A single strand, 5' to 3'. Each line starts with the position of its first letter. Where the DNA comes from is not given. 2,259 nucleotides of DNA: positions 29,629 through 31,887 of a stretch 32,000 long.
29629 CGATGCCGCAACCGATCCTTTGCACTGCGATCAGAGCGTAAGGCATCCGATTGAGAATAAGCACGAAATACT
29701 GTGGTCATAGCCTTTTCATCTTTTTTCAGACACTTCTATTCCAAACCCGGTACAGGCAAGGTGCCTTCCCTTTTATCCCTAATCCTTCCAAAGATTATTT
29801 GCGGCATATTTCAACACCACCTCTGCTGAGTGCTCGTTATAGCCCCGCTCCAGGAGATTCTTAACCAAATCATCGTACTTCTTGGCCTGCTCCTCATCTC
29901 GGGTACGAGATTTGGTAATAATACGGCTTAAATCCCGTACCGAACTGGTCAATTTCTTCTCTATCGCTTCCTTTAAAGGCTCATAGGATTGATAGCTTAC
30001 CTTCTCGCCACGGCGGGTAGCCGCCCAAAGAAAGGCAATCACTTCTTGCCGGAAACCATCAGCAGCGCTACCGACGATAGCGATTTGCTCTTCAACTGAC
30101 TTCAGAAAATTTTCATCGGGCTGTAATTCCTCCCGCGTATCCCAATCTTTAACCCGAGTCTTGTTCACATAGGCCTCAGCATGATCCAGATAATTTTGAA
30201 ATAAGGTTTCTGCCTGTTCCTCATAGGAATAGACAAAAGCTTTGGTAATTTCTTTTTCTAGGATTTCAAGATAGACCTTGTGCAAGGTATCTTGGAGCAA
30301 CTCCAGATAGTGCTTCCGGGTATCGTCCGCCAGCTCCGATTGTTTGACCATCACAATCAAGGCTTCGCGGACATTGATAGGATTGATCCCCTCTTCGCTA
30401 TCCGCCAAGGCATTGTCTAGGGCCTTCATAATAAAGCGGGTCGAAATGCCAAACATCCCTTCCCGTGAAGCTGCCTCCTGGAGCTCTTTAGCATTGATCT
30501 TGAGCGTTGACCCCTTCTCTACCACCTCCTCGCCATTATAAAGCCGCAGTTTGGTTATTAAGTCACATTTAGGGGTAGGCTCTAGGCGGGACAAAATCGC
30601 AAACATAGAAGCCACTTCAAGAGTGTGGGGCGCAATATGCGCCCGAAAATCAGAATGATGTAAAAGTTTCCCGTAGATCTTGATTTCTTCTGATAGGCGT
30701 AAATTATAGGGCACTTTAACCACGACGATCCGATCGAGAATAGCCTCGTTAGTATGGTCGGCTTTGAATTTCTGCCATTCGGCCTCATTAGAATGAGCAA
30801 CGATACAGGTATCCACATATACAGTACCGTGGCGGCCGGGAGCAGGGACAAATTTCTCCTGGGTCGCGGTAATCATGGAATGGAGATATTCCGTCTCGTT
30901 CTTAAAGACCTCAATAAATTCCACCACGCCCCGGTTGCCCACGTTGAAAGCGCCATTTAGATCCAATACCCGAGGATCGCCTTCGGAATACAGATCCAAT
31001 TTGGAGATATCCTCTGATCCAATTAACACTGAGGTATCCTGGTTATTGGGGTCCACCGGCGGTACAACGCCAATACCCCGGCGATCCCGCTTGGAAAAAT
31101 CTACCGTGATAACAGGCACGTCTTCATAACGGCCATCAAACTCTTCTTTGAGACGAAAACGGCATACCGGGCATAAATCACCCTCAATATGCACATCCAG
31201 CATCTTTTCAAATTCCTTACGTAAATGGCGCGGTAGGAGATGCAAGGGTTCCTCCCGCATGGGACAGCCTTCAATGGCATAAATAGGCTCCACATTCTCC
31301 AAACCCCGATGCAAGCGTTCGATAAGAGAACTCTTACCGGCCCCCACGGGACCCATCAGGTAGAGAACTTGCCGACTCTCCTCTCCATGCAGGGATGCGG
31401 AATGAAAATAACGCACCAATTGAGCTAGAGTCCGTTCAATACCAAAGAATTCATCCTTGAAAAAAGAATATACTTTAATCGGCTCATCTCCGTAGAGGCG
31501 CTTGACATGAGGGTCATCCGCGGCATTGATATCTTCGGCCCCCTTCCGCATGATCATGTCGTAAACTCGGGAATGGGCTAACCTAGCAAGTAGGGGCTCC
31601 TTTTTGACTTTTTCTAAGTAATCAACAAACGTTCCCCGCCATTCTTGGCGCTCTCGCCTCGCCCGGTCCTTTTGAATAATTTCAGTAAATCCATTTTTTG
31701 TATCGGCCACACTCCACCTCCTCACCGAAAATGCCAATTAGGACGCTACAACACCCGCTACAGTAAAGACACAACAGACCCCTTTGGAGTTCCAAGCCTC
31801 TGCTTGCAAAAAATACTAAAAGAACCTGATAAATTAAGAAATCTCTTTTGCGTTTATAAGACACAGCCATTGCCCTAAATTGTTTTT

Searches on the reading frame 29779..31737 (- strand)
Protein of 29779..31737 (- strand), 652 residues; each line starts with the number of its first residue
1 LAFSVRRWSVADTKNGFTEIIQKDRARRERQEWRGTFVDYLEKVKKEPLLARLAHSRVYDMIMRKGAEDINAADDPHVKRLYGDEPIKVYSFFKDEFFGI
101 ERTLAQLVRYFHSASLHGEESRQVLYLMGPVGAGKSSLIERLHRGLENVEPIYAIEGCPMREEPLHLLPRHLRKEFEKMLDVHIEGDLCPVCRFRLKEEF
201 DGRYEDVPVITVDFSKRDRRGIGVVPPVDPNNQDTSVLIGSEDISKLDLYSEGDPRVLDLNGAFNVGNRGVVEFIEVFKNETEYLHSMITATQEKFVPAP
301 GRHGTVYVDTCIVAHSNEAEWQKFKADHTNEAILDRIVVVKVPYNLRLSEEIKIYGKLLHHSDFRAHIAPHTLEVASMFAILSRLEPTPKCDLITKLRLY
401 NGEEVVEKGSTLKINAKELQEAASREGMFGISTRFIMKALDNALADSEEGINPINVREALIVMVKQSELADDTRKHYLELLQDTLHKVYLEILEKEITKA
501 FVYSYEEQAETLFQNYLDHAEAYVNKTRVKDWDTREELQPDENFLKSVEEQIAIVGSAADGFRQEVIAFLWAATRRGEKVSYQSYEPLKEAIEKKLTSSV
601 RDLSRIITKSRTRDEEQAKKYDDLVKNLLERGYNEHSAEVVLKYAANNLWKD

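Call 71: search_protein_families(library=pfam, proteins=[window:29779-31737:-], max_evalue=0.001)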
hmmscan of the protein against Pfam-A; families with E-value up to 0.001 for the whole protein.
window:29779-31737:- (652 aa): 4 families
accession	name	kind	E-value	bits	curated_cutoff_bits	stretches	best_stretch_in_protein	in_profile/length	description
PF08298.17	AAA_PrkA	-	1.1e-148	495.5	25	1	36-390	2-356/358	PrkA AAA domain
PF06798.17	PrkA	-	6.4e-86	288.6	25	1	394-644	1-255/255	PrkA serine protein kinase C-terminal domain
PF13191.12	AAA_16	-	7.7e-06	26.9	32.6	1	97-162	2-63/167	AAA ATPase domain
PF13401.12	AAA_22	-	0.00017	22.4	27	1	121-154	4-37/130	AAA domain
